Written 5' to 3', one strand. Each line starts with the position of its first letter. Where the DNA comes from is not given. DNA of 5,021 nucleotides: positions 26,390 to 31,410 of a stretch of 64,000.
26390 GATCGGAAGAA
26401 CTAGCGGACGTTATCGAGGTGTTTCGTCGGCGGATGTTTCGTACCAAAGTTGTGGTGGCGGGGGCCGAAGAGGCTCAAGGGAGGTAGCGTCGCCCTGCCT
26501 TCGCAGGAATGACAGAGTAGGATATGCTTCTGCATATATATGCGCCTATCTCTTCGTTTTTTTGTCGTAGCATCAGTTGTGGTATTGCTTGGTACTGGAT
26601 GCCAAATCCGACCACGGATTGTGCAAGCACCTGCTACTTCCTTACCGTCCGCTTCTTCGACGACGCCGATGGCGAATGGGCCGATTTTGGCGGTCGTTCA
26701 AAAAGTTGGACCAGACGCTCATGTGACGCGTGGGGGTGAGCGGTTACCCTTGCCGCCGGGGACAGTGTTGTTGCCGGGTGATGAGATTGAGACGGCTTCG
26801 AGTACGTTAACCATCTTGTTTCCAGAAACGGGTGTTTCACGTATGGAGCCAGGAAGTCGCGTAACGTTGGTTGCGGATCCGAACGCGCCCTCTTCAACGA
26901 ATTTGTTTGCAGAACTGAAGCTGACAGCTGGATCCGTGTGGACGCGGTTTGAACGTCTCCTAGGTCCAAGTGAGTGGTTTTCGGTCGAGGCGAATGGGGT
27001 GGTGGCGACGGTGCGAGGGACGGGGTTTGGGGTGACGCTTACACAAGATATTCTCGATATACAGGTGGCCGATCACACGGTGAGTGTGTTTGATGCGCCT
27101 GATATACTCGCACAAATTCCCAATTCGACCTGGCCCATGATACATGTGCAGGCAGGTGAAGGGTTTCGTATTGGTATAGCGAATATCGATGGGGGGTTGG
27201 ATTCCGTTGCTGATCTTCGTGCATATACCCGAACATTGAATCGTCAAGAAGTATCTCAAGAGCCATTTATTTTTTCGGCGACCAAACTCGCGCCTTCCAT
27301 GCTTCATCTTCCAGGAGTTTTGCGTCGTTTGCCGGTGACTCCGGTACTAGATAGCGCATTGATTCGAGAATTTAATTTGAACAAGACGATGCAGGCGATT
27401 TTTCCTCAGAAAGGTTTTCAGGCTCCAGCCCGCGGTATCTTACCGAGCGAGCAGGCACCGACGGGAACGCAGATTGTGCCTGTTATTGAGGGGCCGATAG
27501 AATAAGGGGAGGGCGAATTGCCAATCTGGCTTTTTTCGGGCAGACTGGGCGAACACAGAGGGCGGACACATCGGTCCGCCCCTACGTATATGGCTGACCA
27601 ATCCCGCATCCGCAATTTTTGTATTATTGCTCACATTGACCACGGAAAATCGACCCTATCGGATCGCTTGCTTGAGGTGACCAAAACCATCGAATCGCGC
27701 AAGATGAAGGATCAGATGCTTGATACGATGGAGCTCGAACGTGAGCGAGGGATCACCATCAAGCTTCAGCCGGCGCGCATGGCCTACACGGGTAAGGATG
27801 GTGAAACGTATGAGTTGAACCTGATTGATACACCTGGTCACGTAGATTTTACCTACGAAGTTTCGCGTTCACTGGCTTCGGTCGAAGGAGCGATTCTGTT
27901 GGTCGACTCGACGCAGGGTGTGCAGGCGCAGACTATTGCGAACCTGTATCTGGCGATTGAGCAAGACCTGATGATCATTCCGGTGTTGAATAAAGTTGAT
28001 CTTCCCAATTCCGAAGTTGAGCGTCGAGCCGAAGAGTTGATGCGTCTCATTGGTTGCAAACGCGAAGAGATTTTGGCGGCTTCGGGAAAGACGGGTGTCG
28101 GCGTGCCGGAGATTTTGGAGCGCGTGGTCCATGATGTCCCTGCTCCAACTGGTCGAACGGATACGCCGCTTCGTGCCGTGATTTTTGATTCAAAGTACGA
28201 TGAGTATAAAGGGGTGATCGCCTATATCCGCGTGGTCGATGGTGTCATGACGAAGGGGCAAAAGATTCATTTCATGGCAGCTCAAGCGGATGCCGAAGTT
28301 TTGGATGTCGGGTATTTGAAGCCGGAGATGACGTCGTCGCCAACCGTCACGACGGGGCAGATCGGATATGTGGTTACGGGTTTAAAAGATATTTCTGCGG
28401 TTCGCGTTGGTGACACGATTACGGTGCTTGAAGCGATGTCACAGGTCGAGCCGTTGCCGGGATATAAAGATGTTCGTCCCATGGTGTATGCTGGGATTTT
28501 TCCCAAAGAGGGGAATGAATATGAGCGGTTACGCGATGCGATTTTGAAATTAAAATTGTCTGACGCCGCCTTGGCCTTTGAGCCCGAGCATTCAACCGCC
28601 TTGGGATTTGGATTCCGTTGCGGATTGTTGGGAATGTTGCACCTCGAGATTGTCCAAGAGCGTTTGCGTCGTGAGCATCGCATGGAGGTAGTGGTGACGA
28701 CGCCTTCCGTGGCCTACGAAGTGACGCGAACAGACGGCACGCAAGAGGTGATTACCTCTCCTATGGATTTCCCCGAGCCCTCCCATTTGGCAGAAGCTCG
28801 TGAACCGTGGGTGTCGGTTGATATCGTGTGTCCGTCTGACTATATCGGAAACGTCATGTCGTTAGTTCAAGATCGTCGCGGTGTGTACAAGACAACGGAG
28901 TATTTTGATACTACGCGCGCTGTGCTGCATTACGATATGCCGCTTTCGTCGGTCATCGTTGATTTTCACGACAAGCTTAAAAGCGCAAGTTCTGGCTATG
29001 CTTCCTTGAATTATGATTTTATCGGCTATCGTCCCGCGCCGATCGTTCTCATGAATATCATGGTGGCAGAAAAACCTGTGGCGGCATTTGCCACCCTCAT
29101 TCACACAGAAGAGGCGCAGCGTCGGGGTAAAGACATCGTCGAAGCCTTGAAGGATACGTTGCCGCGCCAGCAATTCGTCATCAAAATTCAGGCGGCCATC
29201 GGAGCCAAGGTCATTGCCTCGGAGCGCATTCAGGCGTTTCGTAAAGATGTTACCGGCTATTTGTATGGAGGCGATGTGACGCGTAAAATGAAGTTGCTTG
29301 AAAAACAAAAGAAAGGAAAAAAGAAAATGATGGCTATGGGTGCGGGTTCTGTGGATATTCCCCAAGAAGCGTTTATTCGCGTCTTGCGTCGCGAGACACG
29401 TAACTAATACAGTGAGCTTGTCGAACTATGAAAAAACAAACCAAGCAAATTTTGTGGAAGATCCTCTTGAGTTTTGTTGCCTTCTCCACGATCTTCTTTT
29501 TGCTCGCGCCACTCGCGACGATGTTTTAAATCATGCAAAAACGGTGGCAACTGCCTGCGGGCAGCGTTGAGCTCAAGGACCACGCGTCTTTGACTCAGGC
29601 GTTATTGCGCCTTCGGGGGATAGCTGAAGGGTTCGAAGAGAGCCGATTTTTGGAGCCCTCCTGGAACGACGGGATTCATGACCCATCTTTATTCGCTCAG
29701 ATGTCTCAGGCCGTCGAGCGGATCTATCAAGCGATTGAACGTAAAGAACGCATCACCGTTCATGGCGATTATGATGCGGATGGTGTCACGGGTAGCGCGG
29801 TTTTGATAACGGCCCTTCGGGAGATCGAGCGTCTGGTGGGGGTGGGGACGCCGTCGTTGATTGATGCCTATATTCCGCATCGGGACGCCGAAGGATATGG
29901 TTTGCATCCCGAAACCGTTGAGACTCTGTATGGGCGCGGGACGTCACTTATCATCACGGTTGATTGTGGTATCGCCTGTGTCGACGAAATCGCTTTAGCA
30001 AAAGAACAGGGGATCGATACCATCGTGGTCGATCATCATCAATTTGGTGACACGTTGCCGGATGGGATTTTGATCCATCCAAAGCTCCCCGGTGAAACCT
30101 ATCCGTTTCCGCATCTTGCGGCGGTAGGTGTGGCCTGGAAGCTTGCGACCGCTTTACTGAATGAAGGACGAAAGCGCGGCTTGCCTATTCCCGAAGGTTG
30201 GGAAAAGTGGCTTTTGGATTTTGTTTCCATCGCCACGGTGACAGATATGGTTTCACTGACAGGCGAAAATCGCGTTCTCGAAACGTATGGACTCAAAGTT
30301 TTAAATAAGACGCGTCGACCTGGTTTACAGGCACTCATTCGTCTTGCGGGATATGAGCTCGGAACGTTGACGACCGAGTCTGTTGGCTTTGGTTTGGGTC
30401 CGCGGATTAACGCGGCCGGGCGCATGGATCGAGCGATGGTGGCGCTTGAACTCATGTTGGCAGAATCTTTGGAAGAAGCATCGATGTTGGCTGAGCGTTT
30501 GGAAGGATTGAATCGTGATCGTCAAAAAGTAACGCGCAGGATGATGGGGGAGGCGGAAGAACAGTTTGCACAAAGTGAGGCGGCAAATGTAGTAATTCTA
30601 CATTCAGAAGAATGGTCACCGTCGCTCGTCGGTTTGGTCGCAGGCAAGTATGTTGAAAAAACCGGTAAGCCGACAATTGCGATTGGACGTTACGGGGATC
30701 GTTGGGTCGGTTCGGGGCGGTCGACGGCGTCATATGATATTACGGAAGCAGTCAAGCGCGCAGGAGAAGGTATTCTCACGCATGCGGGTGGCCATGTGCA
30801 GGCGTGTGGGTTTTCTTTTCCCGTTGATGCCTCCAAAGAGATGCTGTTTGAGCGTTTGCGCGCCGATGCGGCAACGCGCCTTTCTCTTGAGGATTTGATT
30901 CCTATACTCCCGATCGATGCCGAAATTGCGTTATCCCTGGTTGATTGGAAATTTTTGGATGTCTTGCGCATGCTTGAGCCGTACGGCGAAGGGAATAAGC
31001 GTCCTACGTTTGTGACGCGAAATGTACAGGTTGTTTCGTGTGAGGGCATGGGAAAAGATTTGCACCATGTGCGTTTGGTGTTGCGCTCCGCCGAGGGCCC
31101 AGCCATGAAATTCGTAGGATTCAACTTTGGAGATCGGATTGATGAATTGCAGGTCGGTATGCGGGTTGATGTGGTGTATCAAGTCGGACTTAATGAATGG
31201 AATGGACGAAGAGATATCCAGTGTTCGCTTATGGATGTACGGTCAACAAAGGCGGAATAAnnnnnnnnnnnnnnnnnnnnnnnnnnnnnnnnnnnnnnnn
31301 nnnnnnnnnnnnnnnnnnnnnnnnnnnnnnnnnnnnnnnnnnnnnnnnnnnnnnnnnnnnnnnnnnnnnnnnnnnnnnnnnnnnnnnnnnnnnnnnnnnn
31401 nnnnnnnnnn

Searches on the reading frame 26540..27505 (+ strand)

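Call 61: search_protein_families(library=pfam, proteins=[window:26540-27505:+])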
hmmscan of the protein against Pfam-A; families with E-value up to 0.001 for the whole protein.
window:26540-27505:+ (321 aa): 1 family
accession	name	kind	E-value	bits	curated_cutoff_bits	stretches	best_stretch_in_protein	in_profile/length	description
PF04773.18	FecR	-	1.4e-05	25.9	24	1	81-178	1-93/97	FecR protein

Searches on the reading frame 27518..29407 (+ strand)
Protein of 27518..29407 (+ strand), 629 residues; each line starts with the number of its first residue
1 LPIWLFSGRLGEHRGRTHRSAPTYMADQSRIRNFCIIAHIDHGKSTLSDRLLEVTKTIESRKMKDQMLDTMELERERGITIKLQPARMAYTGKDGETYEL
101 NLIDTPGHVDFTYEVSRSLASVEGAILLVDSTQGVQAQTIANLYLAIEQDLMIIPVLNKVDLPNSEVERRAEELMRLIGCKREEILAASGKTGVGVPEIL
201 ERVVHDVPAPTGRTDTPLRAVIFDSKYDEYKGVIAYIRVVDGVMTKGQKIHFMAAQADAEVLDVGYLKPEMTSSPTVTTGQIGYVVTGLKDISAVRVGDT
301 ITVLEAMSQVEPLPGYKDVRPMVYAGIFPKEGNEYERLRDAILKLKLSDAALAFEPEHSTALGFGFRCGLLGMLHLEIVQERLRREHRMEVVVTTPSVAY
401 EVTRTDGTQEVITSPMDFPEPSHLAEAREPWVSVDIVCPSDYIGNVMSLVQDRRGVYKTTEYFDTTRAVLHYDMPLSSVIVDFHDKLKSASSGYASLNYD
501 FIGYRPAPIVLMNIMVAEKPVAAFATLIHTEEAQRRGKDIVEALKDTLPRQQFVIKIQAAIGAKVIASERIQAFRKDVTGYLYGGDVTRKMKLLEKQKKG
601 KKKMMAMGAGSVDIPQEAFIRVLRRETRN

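Call 61: search_protein_families(library=pfam, proteins=[window:27518-29407:+])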
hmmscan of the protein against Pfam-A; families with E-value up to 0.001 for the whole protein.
window:27518-29407:+ (629 aa): 7 families
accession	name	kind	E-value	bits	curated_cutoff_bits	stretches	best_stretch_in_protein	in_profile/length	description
PF00009.33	GTP_EFTU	-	5.4e-54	183.1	26.5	1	30-208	2-187/188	Elongation factor Tu GTP binding domain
PF06421.17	LepA_C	-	2.8e-40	137.2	29.7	1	517-624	2-107/107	GTP-binding protein LepA C-terminus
PF00679.30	EFG_C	-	1.6e-23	83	27.9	1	428-513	3-87/89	Elongation factor G C-terminus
PF03144.31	GTP_EFTU_D2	-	8.4e-10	39.4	30.3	1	232-302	1-73/73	Elongation factor Tu domain 2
PF22042.2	EF-G_D2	-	1.2e-05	25.7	27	1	217-257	1-39/84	Elongation factor G domain 2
PF14492.12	EFG_III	-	0.00023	21.6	27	1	321-394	4-74/75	Elongation Factor G, domain III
PF01926.29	MMR_HSR1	-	0.00042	20.8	21.9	0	40-159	8-113/113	50S ribosome-binding GTPase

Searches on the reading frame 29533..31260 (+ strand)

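Call 61: search_protein_families(library=pfam, proteins=[window:29533-31260:+])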
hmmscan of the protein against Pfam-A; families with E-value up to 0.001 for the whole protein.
window:29533-31260:+ (575 aa): 3 families
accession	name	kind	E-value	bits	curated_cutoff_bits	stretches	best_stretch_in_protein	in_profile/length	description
PF17768.7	RecJ_OB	-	1.4e-27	96.3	27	1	461-568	1-107/107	RecJ OB domain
PF01368.27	DHH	-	1.7e-20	74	28.1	1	73-210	1-104/125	DHH family, N-terminal domain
PF02272.25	DHHA1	-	4.7e-08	33.9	25.9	1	352-438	3-93/102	DHHA1 domain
